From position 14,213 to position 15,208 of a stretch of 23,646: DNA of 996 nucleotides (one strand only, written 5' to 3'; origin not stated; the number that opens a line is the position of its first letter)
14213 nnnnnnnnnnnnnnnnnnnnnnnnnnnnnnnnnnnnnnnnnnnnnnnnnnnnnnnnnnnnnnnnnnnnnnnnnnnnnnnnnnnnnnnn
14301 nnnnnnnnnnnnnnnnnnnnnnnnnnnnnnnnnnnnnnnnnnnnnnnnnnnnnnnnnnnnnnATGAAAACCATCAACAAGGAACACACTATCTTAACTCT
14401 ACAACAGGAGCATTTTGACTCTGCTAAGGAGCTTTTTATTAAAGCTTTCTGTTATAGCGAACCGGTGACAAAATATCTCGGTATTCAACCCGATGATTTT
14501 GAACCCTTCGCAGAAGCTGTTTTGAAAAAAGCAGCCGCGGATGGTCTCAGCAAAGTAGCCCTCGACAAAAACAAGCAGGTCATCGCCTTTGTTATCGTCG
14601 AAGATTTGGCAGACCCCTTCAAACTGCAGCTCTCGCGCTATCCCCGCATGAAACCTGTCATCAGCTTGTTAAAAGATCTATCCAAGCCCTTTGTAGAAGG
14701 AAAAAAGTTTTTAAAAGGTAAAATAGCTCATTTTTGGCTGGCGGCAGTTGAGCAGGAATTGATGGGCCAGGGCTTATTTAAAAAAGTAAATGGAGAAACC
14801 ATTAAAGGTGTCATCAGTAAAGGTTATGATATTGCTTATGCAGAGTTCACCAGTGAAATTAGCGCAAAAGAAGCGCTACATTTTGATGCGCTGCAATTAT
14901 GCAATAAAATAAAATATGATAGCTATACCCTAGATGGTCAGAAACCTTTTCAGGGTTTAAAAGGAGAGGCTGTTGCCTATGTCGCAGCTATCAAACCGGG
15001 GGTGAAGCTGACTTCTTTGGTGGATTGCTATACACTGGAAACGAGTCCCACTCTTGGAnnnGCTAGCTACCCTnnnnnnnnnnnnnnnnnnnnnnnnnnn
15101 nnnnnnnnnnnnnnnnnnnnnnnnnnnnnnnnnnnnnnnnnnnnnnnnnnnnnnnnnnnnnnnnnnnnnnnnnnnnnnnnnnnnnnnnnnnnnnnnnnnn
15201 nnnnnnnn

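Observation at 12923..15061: Single polypeptide fusing a histidine-decarboxylase-type PLP enzyme to an AANAT-like GNAT acetyltransferase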

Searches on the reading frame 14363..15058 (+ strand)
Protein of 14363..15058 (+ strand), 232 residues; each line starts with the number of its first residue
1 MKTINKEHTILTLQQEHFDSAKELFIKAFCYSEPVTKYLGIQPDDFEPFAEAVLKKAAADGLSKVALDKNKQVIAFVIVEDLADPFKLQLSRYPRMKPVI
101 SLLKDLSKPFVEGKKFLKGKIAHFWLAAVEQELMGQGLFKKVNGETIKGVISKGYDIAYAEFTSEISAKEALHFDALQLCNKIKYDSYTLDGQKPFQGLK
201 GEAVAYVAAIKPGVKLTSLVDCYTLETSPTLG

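Call 5: search_protein_families(library=pfam, proteins=[window:14363-15058:+], max_evalue=10)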
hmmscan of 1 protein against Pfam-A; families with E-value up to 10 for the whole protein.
seq(232 aa): 0 families

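Call 7: search_solved_structures(query=window:14363-15058:+, max_evalue=10, show_alignments=3)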
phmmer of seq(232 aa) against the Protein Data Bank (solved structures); distinct sequences matched with E-value up to 10: 2.
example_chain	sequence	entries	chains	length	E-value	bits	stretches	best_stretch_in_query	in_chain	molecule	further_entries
3qb8_A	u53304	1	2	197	0.00065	22.6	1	8-199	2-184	A654L protein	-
4fd5_A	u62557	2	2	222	0.051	16.4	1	12-189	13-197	arylalkylamine N-Acetyltransferase 2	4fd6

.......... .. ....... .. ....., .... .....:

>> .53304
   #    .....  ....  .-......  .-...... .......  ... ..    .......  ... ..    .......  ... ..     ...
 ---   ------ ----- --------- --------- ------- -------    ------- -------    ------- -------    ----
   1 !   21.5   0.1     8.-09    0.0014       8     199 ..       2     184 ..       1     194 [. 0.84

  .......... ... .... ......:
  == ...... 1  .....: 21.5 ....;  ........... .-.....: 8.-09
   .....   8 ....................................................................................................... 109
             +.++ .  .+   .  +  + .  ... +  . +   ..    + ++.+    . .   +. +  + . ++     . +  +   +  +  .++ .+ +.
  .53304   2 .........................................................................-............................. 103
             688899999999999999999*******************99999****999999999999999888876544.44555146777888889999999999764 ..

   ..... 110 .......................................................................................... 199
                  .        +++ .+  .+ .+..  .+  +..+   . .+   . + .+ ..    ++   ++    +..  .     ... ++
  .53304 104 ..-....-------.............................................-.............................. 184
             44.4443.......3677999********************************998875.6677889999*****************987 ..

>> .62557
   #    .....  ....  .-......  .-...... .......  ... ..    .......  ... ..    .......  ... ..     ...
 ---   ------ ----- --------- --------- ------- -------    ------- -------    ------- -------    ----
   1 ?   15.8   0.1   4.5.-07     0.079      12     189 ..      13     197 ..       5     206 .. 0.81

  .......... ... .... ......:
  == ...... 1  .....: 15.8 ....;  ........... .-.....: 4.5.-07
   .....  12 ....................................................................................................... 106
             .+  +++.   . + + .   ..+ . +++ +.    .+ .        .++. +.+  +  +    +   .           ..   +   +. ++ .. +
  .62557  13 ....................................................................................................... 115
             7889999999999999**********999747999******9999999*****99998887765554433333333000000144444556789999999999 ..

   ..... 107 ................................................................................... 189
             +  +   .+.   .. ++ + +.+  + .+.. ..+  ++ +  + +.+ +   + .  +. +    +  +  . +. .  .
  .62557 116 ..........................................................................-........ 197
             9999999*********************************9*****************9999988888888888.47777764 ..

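Call 24: predict_structure(alignment_id=A2)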
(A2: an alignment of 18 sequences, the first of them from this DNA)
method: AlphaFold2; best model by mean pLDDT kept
length: 232 residues; sequences in the alignment: 18
mean_pLDDT: 92.2   pTM: 0.87
mean pLDDT of the five models: 92.2, 92.1, 91.3, 91.2, 91.0
residues with pLDDT >= 90: 185; 70-90: 37; 50-70: 5; < 50: 5
segments of 3 or more residues with pLDDT < 50: 230-232
pLDDT, mean of each block of 10 residues (from residue 1): 71 97 95 93 93 96 97 97 92 90 96 96 93 88 96 97 90 92 97 96 97 94 78 46
secondary structure, 60 per line:
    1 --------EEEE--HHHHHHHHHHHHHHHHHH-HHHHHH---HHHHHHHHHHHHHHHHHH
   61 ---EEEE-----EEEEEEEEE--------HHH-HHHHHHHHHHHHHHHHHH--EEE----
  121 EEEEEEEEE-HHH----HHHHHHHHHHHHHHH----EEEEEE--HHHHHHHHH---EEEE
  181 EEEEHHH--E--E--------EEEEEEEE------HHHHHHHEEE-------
elements in order: E9-12 H15-32 H34-39 H43-60 E64-67 E73-81 H94-111 E114-116 E121-129 H138-152 E157-162 H165-173 E177-184 E202-209 H216-222 E223-225

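Call 29: fold_search(model_id=the predicted structure, library=pdb)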
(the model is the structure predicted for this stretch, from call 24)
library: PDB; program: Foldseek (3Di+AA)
matches with E <= 10: 1207; with E <= 0.001: 557
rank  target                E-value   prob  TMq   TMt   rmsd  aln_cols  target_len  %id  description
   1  3qb8_A                5.5e-15  1.00  0.74  0.86   2.8       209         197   19  Paramecium Chlorella Bursaria Virus1 Putative ORF A654L is a Polyamine Acetyltransferase (released 2012-01-25)
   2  6dym                  7.7e-14  1.00  0.77  0.83   2.4       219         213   14  C-terminal condensation domain of Ebony (released 2019-01-30)
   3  8wme_A                9.5e-13  1.00  0.71  0.78   3.4       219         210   16  Crystal Structure of Drosophila melanogaster D46A Dopamine N-Acetyltransferase (released 2024-10-02)
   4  6k80                  2.1e-12  1.00  0.72  0.78   3.3       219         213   16  Crystal Structure of Drosophila melanogaster Dopamine N-Acetyltransferase in Complex with CoA and Tryptophol (released 2020-06-17)
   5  5gi6                  2.5e-12  1.00  0.70  0.80   3.5       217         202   16  Crystal Structure of Drosophila melanogaster Dopamine N-Acetyltransferase Bound to CoA and Phenylethylamine (released 2017-07-05)
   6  5gii                  3.7e-12  1.00  0.70  0.77   3.9       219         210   16  Crystal Structure of Drosophila melanogaster E47N Dopamine N-Acetyltransferase in Ternary Complex with CoA and Acetyl-ph (released 2017-07-05)
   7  5gif                  3.7e-12  1.00  0.68  0.75   4.4       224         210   16  Crystal Structure of Drosophila melanogaster E47D Dopamine N-Acetyltransferase in Binary Complex with Acetyl-CoA (released 2017-07-05)
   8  5gi5                  3.9e-12  1.00  0.69  0.76   3.5       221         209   17  Crystal Structure of Drosophila melanogaster Dopamine N-Acetyltransferase Bound to CoA (released 2017-07-05)
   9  8wmb                  4.5e-12  1.00  0.69  0.75   3.6       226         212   15  Crystal Structure of Drosophila melanogaster D46A Dopamine N-Acetyltransferase in Complex with Acetyl-CoA (released 2024-10-02)
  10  3te4                  6.6e-12  1.00  0.71  0.78   3.4       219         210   16  Crystal structure of dopamine N Acetyltransferase in complex with acetyl-COA from Drosophila Melanogaster (released 2012-07-11)
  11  4fd6                  1.3e-10  1.00  0.69  0.73   3.8       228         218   18  Crystal structure of native arylalkylamine N-Acetyltransferase 2 from the yellow fever mosquito, Aedes aegypti (released 2012-06-27)
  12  4fd5                  1.4e-10  1.00  0.69  0.73   3.8       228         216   17  Crystal structure of arylalkylamine N-Acetyltransferase 2 from Aedes aegypti (released 2012-06-27)
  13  5yag_A                1.9e-10  1.00  0.64  0.68   4.6       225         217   16  Crystal structure of mosquito arylalkylamine N-Acetyltransferase like 5b/spermine N-Acetyltransferase (released 2018-02-28)
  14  4fd4_A                1.7e-09  1.00  0.64  0.69   4.7       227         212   16  Crystal structure of mosquito arylalkylamine N-Acetyltransferase like 5b (released 2012-06-27)
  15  5yag_B                2.6e-09  1.00  0.65  0.70   4.6       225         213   16  Crystal structure of mosquito arylalkylamine N-Acetyltransferase like 5b/spermine N-Acetyltransferase (released 2018-02-28)
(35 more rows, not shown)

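Call 50: search_protein_representatives(alignment_id=A2)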
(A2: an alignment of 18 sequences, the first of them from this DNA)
Query: 18 sequences, 232 profile positions. Proteins with E-value up to 0.001 (for the whole library): 1224; up to 1e-10: 518; up to 1e-30: 38. The best 150 are listed.
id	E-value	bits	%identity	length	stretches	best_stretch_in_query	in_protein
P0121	3.1e-92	324.6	-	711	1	4-227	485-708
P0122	6.9e-90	316.9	-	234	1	5-230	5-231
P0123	5.5e-73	261.6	-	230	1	7-222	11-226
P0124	1.6e-72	260.1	-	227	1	4-222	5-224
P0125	1.5e-69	250.3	-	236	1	6-228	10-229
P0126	3.8e-63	229.4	-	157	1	75-230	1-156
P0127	5.1e-63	229.0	-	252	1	9-218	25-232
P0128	2.5e-59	216.9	-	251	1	6-218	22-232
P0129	3.0e-58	213.4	-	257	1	6-219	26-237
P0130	3.9e-58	213.0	-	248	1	8-226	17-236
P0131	1.2e-55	204.8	-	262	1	10-219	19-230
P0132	2.8e-55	203.7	-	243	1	5-221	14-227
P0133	1.3e-54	201.5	-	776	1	9-224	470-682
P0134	3.0e-52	193.8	-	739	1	9-219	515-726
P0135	1.0e-51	192.0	-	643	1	7-219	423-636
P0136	1.3e-51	191.7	-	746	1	5-220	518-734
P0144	1.9e-47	178.0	-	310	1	7-227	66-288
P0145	2.1e-46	174.6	-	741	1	8-223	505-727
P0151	1.1e-39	152.7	-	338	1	8-219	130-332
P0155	1.3e-34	136.0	-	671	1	7-219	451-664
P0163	1.7e-28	116.0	-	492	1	9-219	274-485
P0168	3.4e-27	111.8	-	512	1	5-207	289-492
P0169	3.6e-27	111.7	-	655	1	7-219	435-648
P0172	6.1e-27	110.9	-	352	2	6-202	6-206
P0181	3.9e-25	105.0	-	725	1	6-206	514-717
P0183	7.6e-25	104.1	-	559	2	16-205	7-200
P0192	6.9e-24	100.9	-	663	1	9-175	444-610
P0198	1.7e-23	99.6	-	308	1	9-207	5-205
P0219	1.2e-22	96.9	-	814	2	18-214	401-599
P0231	1.3e-21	93.4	-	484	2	5-210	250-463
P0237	3.9e-21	92.0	-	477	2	11-201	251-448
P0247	1.6e-20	90.0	-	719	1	16-204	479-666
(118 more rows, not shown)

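Call 51: search_protein_families(library=pfam, proteins=[P0133, P0134, P0135, P0136, P0145, P0155, P0163, P0168, P0169, P0181], max_evalue=0.001)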
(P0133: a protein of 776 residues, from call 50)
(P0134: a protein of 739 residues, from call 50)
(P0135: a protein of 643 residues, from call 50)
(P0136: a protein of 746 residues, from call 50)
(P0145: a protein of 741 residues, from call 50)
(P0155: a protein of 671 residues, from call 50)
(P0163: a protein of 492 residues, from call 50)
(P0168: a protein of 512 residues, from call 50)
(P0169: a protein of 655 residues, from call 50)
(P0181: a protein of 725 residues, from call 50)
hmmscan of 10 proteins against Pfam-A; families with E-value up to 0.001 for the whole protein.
P0133 (776 aa): 2 families
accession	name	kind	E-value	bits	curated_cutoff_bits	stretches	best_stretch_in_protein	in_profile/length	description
PF00282.25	Pyridoxal_deC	-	2.6e-13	49.9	27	1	151-298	122-272/375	Pyridoxal-dependent decarboxylase conserved domain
PF00583.31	Acetyltransf_1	-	0.00077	20.2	20.7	0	566-634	55-111/116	Acetyltransferase (GNAT) family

P0134 (739 aa): 1 family
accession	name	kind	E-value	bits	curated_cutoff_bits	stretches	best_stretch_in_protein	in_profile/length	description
PF00563.25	EAL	-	3.7e-77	259.3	31.3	1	252-487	2-236/236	EAL domain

P0135 (643 aa): 1 family
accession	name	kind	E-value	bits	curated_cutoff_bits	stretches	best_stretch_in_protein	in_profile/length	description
PF00563.25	EAL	-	7.6e-77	258.3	31.3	1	161-395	3-236/236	EAL domain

P0136 (746 aa): 1 family
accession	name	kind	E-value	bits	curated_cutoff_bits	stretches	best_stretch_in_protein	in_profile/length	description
PF00563.25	EAL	-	9.1e-71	238.4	31.3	1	259-492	4-236/236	EAL domain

P0145 (741 aa): 1 family
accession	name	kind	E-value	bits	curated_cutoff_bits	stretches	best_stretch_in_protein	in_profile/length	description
PF00282.25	Pyridoxal_deC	-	1.6e-16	60.4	27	1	183-384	143-334/375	Pyridoxal-dependent decarboxylase conserved domain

P0155 (671 aa): 1 family
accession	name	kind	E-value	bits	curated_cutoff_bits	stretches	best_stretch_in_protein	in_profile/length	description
PF00563.25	EAL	-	2.3e-75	253.4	31.3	1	193-428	2-236/236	EAL domain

P0163 (492 aa): 1 family
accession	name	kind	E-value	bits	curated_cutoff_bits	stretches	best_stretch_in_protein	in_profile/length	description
PF00563.25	EAL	-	1.8e-74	250.5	31.3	1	13-248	2-236/236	EAL domain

P0168 (512 aa): 5 families
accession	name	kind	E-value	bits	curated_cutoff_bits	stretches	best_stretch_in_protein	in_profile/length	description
PF00561.26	Abhydrolase_1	-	2.1e-27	96.8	25.8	1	24-261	2-240/245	alpha/beta hydrolase fold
PF12697.13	Abhydrolase_6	-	3e-22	80.8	26.3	1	25-271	1-216/217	Alpha/beta hydrolase family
PF01738.24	DLH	-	1.1e-05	25.6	21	0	197-272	119-200/217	Dienelactone hydrolase family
PF12146.15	Hydrolase_4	-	1.4e-05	25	27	1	48-264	31-237/239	Serine aminopeptidase, S33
PF00975.26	Thioesterase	-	5.5e-05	23.9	26.4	1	49-111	28-86/226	Thioesterase domain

P0169 (655 aa): 1 family
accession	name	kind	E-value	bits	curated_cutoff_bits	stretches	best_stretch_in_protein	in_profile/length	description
PF00563.25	EAL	-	5.2e-74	249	31.3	1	176-411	2-236/236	EAL domain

P0181 (725 aa): 3 families
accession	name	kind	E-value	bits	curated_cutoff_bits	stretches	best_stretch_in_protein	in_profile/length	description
PF00282.25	Pyridoxal_deC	-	9.5e-19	67.8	27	1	120-363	52-289/375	Pyridoxal-dependent decarboxylase conserved domain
PF00583.31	Acetyltransf_1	-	0.00038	21.2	20.7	0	623-685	55-109/116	Acetyltransferase (GNAT) family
PF13480.13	Acetyltransf_6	-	0.00049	20.7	22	0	503-589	4-89/143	Acetyltransferase (GNAT) domain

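Call 52: search_protein_families(library=pfam, proteins=[P0192, P0219, P0231, P0237, P0247, P0144, P0151, P0172, P0183, P0198], max_evalue=0.001)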
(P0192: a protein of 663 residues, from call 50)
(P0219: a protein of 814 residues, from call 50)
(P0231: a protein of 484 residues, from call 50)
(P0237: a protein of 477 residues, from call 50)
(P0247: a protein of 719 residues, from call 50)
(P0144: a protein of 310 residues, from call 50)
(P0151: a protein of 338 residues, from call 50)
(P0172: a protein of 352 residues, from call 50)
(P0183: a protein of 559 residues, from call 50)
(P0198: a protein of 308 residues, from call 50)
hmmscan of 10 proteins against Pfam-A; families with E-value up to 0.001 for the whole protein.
P0192 (663 aa): 3 families
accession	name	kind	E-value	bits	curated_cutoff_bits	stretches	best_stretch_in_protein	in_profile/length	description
PF07478.18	Dala_Dala_lig_C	-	5.2e-06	26.5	24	1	164-321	13-172/204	D-ala D-ala ligase C-terminus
PF13535.11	ATP-grasp_4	-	0.00018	21.6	27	0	189-328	4-155/160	ATP-grasp domain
PF02655.19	ATP-grasp_3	-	0.00025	21.6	23.2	0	180-325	24-157/160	ATP-grasp domain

P0219 (814 aa): 3 families
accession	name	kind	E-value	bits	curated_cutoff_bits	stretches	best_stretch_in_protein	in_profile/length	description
PF00501.34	AMP-binding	-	3.8e-26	92.2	29.9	1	6-169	219-384/384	AMP-binding enzyme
PF00550.31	PP-binding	-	1.6e-06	28.7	20.8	1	327-376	18-67/67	Phosphopantetheine attachment site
PF00583.31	Acetyltransf_1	-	0.00038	21.1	20.7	0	721-760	55-93/116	Acetyltransferase (GNAT) family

P0231 (484 aa): 1 family
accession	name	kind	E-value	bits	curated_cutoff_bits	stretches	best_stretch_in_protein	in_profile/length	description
PF13508.13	Acetyltransf_7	-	0.00016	22.4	27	0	117-161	13-62/84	Acetyltransferase (GNAT) domain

P0237 (477 aa): 2 families
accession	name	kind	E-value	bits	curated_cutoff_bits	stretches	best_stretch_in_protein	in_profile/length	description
PF00583.31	Acetyltransf_1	-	2.4e-05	25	20.7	0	92-164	28-95/116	Acetyltransferase (GNAT) family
PF13508.13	Acetyltransf_7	-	0.00036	21.3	27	0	125-164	28-64/84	Acetyltransferase (GNAT) domain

P0247 (719 aa): 1 family
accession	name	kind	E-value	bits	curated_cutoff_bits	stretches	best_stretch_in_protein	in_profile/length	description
PF00282.25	Pyridoxal_deC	-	5.1e-16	58.8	27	1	93-329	80-327/375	Pyridoxal-dependent decarboxylase conserved domain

P0144 (310 aa): 0 families

P0151 (338 aa): 1 family
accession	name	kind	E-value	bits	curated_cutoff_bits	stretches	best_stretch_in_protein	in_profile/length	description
PF00563.25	EAL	-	3.8e-37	128.4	31.3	1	6-108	134-236/236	EAL domain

P0172 (352 aa): 0 families

P0183 (559 aa): 0 families

P0198 (308 aa): 0 families

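Call 55: find_encoding_contigs(protein=P0134, flank=7000, max_places=3)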
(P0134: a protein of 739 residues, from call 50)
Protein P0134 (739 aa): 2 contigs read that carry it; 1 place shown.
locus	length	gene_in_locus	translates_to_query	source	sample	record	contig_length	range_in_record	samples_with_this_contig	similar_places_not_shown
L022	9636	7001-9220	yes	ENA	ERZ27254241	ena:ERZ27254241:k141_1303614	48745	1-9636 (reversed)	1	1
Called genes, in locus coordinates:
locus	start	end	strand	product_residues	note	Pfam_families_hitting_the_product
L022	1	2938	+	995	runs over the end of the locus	-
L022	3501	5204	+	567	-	-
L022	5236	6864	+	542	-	PF12796:Ank_2 (faint), PF00023:Ank (faint)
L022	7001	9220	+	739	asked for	PF00563:EAL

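Call 56: find_encoding_contigs(protein=P0123, flank=7000, max_places=3)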
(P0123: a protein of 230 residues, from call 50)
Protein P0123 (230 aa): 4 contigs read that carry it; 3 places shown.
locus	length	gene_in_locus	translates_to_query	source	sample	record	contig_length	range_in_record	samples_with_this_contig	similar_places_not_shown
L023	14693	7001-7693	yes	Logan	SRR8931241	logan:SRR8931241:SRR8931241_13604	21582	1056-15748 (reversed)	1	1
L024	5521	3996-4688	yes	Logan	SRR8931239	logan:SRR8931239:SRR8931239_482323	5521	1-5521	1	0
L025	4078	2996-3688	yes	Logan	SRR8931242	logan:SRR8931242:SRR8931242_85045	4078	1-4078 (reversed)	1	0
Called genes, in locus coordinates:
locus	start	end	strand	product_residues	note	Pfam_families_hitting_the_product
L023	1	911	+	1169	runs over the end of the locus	PF02463:SMC_N, PF13304:AAA_21 (faint), PF13476:AAA_23, PF13555:AAA_29 (faint), PF24161:CCDC39 (faint), PF06470:SMC_hinge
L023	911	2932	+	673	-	PF22745:Nlig-Ia, PF01653:DNA_ligase_aden, PF03120:OB_DNA_ligase, PF03119:DNA_ligase_ZBD, PF14520:HHH_5 (weak), PF12826:HHH_2, PF00533:BRCT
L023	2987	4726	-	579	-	PF00990:GGDEF, PF00563:EAL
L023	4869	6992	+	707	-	PF00282:Pyridoxal_deC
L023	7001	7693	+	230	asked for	-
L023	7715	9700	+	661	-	PF00990:GGDEF, PF00563:EAL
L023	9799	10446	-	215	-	PF00485:PRK, PF13238:AAA_18 (weak)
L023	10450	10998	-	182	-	PF01713:Smr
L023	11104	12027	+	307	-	PF01430:HSP33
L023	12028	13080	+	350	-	PF25919:BSH_CusB (faint), PF00364:Biotin_lipoyl (faint), PF25917:BSH_RND, PF25954:Beta-barrel_RND_2, PF25967:RND-MFP_C (weak), PF25989:YknX_C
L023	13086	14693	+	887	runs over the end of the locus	?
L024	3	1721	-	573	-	?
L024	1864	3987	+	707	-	PF00282:Pyridoxal_deC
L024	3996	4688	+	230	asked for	-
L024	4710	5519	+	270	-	?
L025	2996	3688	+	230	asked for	-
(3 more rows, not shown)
